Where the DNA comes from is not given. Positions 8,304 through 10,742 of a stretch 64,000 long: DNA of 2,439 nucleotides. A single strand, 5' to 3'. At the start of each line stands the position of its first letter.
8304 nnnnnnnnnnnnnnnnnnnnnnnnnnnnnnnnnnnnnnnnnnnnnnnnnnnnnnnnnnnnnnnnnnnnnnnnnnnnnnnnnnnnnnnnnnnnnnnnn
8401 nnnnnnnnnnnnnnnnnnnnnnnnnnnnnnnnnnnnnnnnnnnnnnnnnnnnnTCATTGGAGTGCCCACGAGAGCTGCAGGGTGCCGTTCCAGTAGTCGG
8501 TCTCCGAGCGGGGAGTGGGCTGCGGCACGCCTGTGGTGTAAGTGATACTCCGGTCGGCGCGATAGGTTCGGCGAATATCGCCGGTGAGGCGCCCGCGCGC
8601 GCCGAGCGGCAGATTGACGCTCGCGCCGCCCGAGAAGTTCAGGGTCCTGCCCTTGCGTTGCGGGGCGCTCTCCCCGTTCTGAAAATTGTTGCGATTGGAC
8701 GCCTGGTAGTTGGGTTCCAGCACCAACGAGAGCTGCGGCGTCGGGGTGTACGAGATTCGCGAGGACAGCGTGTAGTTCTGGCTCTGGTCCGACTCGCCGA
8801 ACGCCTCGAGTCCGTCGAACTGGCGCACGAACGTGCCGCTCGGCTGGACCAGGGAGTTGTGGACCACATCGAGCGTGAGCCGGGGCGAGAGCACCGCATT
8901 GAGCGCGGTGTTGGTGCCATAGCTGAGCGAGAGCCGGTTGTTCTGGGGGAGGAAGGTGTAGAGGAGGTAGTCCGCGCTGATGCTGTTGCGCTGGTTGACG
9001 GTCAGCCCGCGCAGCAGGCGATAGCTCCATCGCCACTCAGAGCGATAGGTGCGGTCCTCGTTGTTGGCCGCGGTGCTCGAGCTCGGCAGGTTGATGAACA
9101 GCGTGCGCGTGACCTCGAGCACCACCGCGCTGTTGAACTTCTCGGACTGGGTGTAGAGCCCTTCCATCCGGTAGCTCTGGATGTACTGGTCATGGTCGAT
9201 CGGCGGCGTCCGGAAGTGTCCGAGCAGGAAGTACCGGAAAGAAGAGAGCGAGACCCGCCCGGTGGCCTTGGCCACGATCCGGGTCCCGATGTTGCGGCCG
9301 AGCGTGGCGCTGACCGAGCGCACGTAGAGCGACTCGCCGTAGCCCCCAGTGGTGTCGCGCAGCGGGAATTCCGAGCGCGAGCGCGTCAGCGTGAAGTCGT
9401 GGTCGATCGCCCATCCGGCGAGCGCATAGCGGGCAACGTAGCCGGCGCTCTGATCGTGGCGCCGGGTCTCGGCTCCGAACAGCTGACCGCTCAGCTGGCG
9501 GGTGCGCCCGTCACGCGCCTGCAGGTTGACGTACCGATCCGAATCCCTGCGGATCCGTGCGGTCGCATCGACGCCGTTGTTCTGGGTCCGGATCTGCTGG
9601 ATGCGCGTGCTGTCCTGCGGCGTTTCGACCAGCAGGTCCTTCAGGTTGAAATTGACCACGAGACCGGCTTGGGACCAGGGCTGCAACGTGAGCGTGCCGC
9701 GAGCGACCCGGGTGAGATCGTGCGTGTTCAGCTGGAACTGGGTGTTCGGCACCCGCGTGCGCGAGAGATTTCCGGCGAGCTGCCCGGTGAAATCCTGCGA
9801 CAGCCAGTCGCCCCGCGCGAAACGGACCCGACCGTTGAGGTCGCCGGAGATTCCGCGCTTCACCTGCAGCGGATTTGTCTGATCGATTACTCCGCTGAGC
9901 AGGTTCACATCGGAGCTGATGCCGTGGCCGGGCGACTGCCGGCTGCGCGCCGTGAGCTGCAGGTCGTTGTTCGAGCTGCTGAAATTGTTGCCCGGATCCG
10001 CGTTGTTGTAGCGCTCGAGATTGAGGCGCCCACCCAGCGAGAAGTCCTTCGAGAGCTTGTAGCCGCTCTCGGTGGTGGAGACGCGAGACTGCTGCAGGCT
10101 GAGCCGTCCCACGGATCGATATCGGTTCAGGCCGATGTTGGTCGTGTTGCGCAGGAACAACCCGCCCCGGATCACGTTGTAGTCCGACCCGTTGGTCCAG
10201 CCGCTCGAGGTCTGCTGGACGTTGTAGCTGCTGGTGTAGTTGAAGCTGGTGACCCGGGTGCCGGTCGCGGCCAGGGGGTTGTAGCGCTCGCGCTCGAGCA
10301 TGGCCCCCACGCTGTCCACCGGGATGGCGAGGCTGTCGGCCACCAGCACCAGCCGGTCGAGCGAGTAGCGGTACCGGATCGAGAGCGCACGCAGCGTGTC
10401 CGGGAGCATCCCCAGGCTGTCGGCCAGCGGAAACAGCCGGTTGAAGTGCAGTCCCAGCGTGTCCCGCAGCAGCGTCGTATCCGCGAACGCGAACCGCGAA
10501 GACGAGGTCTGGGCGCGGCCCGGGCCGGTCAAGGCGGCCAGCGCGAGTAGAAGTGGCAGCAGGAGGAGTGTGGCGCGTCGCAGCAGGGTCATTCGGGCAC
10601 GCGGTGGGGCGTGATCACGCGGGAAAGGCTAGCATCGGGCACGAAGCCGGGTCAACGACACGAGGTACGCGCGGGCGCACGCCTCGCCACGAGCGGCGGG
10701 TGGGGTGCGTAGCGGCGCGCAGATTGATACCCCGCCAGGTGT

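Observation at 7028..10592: Three-gene operon of a 712-aa outer-membrane barrel-like protein and two paralogous lipoproteins of unknown family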

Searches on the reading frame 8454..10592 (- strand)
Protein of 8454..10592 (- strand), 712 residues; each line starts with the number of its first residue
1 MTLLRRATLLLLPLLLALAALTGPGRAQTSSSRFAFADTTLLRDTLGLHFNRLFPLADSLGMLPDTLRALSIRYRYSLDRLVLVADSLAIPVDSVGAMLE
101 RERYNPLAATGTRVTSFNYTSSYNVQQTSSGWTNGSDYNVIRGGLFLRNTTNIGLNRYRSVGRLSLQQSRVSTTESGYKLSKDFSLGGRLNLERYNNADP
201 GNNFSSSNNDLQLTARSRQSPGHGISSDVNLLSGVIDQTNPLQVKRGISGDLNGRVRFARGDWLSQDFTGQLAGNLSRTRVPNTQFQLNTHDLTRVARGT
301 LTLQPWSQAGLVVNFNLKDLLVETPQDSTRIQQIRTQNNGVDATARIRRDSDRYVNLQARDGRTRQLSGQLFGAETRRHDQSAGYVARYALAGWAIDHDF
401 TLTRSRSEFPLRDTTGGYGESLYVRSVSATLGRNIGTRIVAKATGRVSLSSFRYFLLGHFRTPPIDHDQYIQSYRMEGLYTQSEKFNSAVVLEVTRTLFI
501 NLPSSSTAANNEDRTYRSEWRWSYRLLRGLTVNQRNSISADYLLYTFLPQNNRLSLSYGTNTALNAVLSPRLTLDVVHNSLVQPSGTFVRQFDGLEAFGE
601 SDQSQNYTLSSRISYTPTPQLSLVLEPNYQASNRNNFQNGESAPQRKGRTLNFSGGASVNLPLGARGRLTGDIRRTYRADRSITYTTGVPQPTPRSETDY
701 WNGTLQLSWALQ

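Call 5: search_protein_families(library=pfam, proteins=[window:8454-10592:-], max_evalue=1)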
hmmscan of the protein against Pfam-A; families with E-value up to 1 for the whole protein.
window:8454-10592:- (712 aa): 0 families

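Call 6: search_protein_families(library=ncbifam, proteins=[window:8454-10592:-], max_evalue=1)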
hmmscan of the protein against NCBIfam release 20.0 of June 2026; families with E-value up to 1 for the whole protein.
window:8454-10592:- (712 aa): 0 families

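Call 8: find_homologous_proteins(query=window:8454-10592:-)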
Query window:8454-10592:- (712 aa): 373 proteins with E <= 0.001 among 8000 candidates; the best 120 are listed.
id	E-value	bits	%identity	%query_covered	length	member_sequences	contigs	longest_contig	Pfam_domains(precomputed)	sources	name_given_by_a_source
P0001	0.0e+0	1483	94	97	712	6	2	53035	-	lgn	-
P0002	0.0e+0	1028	64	97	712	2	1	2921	-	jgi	jgi:hypothetical protein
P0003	2.8e-269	913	60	100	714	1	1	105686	-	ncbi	-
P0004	4.5e-263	893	59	97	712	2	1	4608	-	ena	-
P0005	9.1e-259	878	91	61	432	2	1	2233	-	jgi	jgi:hypothetical protein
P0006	3.2e-257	873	57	97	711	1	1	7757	-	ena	-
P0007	5.4e-249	846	56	100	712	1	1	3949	-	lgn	-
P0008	1.5e-248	845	57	100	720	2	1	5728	-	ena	-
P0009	1.8e-248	844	56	97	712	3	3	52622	-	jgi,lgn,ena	-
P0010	1.3e-246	838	55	100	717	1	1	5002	PF13505.13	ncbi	-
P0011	1.3e-245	835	55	100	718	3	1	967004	-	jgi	jgi:hypothetical protein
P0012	4.8e-245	833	57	96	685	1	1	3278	-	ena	-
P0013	1.3e-244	832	55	100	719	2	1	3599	-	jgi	jgi:hypothetical protein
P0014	4.8e-240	817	54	100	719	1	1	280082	-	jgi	jgi:hypothetical protein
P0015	1.0e-238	812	55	97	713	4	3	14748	-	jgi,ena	jgi:hypothetical protein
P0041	7.5e-230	783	53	97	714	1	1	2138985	-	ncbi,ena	-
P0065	1.3e-221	756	52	97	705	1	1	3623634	-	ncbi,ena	-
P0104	4.4e-209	714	49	100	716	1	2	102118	-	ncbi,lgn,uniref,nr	ncbi:MAG: hypothetical protein HY076_05320 [Candidatus Eisenbacteria bacterium]|uniref:Uncharacteriz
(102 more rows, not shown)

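Call 14: search_solved_structures(query=A1, max_evalue=10)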
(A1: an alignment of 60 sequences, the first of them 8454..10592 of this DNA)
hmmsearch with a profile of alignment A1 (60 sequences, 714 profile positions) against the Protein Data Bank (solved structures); distinct sequences matched with E-value up to 10: 0.

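Call 15: find_encoding_contigs(protein=P0041, flank=10000, max_places=2)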
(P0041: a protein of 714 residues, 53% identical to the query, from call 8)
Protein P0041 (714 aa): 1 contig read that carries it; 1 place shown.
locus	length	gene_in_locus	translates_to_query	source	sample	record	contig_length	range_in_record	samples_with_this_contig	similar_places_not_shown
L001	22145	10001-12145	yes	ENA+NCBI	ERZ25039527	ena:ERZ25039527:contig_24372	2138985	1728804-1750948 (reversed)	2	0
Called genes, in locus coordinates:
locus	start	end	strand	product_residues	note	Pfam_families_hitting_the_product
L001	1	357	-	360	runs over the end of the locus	PF00005:ABC_tran, PF13304:AAA_21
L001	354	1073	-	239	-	PF02361:CbiQ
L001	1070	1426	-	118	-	-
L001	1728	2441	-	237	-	PF18912:DZR_2 (weak), PF00156:Pribosyltran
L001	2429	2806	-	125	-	PF18317:SDH_C (weak)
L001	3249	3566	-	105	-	PF01790:LGT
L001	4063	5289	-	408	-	PF01098:FTSW_RODA_SPOVE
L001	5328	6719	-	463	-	PF03717:PBP_dimer, PF00905:Transpeptidase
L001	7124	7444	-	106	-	-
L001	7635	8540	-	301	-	PF04085:MreC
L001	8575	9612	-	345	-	PF06723:MreB_Mbl, PF00022:Actin (faint), PF00012:HSP70, PF14450:FtsA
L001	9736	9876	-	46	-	-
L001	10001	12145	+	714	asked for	-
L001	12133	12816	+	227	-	-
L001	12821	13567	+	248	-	-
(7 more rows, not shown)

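Call 19: find_encoding_contigs(protein=P0065, flank=8000, max_places=2)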
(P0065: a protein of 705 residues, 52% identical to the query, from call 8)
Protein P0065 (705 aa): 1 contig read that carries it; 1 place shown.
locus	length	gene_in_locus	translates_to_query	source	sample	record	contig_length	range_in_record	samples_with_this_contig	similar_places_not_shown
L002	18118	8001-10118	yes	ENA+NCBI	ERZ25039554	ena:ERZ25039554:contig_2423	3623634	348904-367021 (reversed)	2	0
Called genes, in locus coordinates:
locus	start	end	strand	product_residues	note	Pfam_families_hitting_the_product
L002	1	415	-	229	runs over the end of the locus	PF00156:Pribosyltran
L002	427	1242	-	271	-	PF08501:Shikimate_dh_N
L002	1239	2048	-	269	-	PF01790:LGT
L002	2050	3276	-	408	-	PF01098:FTSW_RODA_SPOVE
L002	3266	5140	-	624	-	PF03717:PBP_dimer, PF00905:Transpeptidase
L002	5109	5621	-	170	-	PF04093:MreD (weak)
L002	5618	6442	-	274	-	PF04085:MreC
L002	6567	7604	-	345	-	PF06723:MreB_Mbl, PF00022:Actin (faint), PF00012:HSP70, PF14450:FtsA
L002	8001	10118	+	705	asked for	-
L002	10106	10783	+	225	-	-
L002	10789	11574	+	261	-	-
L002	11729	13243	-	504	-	-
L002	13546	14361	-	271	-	PF08239:SH3_3, PF18348:SH3_16, PF07653:SH3_2 (faint), PF00877:NLPC_P60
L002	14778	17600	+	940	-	PF05547:Peptidase_M6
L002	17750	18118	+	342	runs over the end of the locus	PF01551:Peptidase_M23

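Call 20: predict_structure(alignment_id=A1)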
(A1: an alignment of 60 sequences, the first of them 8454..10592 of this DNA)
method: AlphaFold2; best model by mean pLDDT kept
length: 712 residues; sequences in the alignment: 60
mean_pLDDT: 85.7   pTM: 0.67
mean pLDDT of the five models: 85.7, 85.5, 84.1, 83.9, 81.9
residues with pLDDT >= 90: 411; 70-90: 205; 50-70: 65; < 50: 31
segments of 3 or more residues with pLDDT < 50: 1-4, 21-45
pLDDT, mean of each block of 10 residues (from residue 1): 51 53 32 37 56 74 72 76 68 68 63 83 94 94 87 93 90 91 87 91 90 87 79 92 91 90 88 92 86 94 87 95 83 91 93 93 86 80 95 92 95 86 97 92 97 92 90 97 92 95 71 95 91 96 86 93 92 95 90 82 95 94 96 88 91 95 91 95 90 92 94 80
secondary structure, 60 per line:
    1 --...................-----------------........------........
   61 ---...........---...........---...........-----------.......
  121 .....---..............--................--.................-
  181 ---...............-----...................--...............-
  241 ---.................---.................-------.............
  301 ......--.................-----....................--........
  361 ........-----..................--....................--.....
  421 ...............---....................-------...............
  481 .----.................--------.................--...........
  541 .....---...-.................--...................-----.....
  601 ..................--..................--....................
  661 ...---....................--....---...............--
elements in order (helices of 4 or more, strands of 3 or more residues): H3-21 H39-46 H53-60 H64-74 H78-88 H92-102 E114-125 E129-142 E145-160 E163-179 E184-198 E204-222 E225-239 E244-260 E264-280 E288-306 E309-325 E331-350 E353-368 E374-391 E394-413 E416-435 E439-458 E466-481 E486-502 E511-527 E530-545 E553-569 E572-590 E596-618 E621-638 E641-663 E667-686 E689-692 E696-710

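Call 28: find_related_loci(query=A1, collection=genome_contigs, flank=6000)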
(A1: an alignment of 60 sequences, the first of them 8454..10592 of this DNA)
Query A1 (712 aa) in genome_contigs; peptide patterns used: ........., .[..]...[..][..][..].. (x = any residue, [..] = any of these).
99 stretches matched a pattern; 71 encode a relative of the query (tblastn E <= 1e-3); 71 distinct loci.
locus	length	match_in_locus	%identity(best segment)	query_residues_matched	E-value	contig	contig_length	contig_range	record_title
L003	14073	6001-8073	64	22-712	0e+0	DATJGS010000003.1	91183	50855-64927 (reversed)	MAG TPA_asm: Candidatus Saccharimonadaceae bacterium isolate SMAG_U15492 k141_10215419, whole genome shotgun sequence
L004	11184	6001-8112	56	9-711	0e+0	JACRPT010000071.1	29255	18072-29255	MAG: Candidatus Eisenbacteria bacterium isolate NC_groundwater_1994_Pr3_S-0.65um_72_3 SR2-18-Sp65_coassembly_scaffold_16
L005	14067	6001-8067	56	24-711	0e+0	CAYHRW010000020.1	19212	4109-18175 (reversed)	MAG TPA_asm: uncultured bacterium isolate ERP119705_co14_70 genome assembly, contig: NODE_2873_length_19212_cov_10.85832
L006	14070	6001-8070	54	24-711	0e+0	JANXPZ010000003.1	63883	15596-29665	MAG: Candidatus Eisenbacteria bacterium isolate GL140_4_concoct_147_sub GL140_4_k141_1148144, whole genome shotgun seque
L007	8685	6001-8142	51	1-711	0e+0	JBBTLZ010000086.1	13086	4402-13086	MAG: Candidatus Eisenbacteria bacterium isolate H32-bin110_1 H32_bin110_1_000000000086, whole genome shotgun sequence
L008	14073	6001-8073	53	24-711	0e+0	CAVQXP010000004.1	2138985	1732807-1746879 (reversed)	MAG: Candidatus Eisenbacteria bacterium isolate MFD04716.bin.1.114 genome assembly, contig: contig_24372, whole genome s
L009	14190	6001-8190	51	1-711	0e+0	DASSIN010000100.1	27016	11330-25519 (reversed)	MAG TPA_asm: Candidatus Eisenbacteria bacterium isolate SMAG_U1088 k141_792397, whole genome shotgun sequence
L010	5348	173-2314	52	6-711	0e+0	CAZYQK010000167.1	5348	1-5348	MAG TPA_asm: uncultured bacterium isolate SRP119689_co1_84 genome assembly, contig: NODE_25693_length_5348_cov_5.896089,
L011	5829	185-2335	49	1-711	0e+0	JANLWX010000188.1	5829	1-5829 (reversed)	MAG: Candidatus Eisenbacteria bacterium isolate OTE_20_metabat_201 OTE_20_k141_4777630, whole genome shotgun sequence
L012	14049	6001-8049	52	24-711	0e+0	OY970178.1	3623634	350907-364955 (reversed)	MAG: Candidatus Eisenbacteria bacterium isolate MFD05942.bin.c.1 genome assembly, chromosome: 1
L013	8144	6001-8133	50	19-709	0e+0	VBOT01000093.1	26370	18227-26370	MAG: Candidatus Eisenbacteria bacterium isolate WS_3 14_1009_16_30cm_scaffold_6785, whole genome shotgun sequence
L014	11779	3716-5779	51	24-711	0e+0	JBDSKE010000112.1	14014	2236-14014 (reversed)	MAG: Candidatus Eisenbacteria bacterium isolate cluster1_bin.339 k127_2493148, whole genome shotgun sequence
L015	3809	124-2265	48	1-711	0e+0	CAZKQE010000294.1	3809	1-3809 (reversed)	MAG TPA_asm: uncultured bacterium isolate SRP287453_co1_29 genome assembly, contig: NODE_48738_length_3809_cov_10.928077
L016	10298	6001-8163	49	1-711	0e+0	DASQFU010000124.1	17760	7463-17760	MAG TPA_asm: Candidatus Limnocylindria bacterium isolate SMAG_U11788 k141_286098, whole genome shotgun sequence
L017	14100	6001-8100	48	16-711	0e+0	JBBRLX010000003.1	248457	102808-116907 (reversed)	MAG: Candidatus Eisenbacteria bacterium isolate La1_maxbin2.300 LA1C_X2.300_k141_361146L_248457_cov_43.4014, whole genom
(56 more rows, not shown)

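Call 47: search_protein_representatives(alignment_id=A1)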
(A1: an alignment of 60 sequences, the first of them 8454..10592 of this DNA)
Query: 60 sequences, 714 profile positions. Proteins with E-value up to 0.001 (for the whole library): 320; up to 1e-10: 224; up to 1e-30: 109. The best 150 are listed.
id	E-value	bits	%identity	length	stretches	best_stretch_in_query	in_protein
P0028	0.0e+00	1172.0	-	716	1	1-714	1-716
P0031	0.0e+00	1095.7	-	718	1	1-714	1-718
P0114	0.0e+00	1064.6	-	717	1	1-714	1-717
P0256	1.7e-283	958.8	-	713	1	1-714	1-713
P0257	9.5e-276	933.2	-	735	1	1-714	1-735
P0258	6.1e-266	900.8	-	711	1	4-713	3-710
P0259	1.1e-264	896.6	-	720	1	1-714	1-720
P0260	8.8e-258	873.8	-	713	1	1-714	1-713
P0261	4.4e-257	871.5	-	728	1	1-714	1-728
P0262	5.7e-255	864.5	-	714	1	5-714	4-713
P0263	4.6e-246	835.1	-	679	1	19-714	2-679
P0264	3.7e-245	832.1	-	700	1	22-714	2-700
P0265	5.3e-234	795.2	-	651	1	63-714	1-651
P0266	1.8e-229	780.2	-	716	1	1-714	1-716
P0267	9.6e-225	764.6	-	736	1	1-712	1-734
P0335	4.2e-46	174.1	-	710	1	84-710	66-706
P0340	5.2e-43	163.9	-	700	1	101-705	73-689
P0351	1.2e-36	142.8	-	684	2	281-679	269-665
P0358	2.1e-33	132.1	-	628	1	119-676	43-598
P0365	1.7e-27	112.5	-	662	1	119-679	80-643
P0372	1.2e-24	103.2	-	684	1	81-705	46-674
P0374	1.2e-23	99.9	-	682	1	119-640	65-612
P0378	2.0e-22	95.8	-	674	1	120-685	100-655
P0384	2.9e-20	88.7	-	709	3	403-704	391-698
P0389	1.2e-19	86.7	-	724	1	152-644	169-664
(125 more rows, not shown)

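Call 48: list_cluster_members(proteins=[P0335, P0340, P0351, P0358, P0365, P0372, P0374, P0378, P0384, P0389])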
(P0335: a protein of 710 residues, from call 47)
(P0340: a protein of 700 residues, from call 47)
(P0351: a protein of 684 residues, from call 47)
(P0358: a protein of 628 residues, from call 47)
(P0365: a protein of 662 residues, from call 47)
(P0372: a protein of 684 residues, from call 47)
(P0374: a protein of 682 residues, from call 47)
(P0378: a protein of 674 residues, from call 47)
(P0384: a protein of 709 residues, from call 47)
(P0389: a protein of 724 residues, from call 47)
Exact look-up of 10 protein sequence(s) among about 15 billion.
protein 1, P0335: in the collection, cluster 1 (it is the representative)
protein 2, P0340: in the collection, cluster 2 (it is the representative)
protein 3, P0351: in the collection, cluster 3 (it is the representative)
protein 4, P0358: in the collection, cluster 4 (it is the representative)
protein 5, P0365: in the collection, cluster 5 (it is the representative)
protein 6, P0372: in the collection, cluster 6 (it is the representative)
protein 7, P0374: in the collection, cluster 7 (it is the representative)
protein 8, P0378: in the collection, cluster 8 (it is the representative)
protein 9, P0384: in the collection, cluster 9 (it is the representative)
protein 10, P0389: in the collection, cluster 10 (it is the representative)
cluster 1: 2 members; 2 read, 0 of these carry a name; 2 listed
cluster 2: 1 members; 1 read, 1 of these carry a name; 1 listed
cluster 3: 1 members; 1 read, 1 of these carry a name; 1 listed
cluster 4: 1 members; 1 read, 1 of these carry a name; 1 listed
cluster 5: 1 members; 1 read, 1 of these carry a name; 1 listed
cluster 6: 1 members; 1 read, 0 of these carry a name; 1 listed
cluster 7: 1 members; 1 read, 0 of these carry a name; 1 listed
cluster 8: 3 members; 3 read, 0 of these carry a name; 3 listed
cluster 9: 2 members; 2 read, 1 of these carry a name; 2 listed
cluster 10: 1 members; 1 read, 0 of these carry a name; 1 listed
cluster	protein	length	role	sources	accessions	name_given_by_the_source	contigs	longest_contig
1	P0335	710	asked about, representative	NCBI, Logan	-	-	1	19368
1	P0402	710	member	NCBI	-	-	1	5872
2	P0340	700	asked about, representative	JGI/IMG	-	hypothetical protein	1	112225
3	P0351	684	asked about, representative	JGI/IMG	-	hypothetical protein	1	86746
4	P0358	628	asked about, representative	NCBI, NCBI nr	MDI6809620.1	MAG: hypothetical protein QME66_11660 [Candidatus Eisenbacteria bacterium] | hypothetical protein [Candidatus Eisenbacteria bacterium]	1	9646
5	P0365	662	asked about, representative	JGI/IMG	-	hypothetical protein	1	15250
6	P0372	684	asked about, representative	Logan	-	-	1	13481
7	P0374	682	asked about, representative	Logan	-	-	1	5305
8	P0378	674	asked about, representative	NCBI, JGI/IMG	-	-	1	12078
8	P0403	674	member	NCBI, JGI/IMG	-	-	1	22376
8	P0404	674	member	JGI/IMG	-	-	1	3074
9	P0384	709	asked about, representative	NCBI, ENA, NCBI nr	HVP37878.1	MAG TPA: hypothetical protein VMS93_01725 [Candidatus Saccharimonadales bacterium] | hypothetical protein [Candidatus Saccharimonadales bacterium]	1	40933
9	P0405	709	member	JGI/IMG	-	-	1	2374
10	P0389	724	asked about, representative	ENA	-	-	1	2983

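Call 49: search_protein_families(library=pfam, proteins=[P0335, P0340, P0351, P0358, P0365, P0372, P0374, P0378, P0384, P0389], max_evalue=0.1)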
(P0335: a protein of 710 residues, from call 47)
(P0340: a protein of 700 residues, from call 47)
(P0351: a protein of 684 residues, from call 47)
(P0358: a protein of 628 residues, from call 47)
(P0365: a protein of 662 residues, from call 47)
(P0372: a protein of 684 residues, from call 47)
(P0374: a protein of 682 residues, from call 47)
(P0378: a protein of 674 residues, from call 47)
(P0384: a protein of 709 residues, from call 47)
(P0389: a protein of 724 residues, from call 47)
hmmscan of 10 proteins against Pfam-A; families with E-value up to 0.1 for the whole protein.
P0335 (710 aa): 0 families

P0340 (700 aa): 0 families

P0351 (684 aa): 0 families

P0358 (628 aa): 2 families
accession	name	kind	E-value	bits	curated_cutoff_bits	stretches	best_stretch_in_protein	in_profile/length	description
PF13505.12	OMP_b-brl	-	0.0044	17.7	28.7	0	62-146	108-175/175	Outer membrane protein beta-barrel domain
PF02530.20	Porin_2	-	0.034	14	22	1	48-123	256-336/357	Porin subfamily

P0365 (662 aa): 0 families

P0372 (684 aa): 0 families

P0374 (682 aa): 0 families

P0378 (674 aa): 0 families

P0384 (709 aa): 0 families

P0389 (724 aa): 0 families
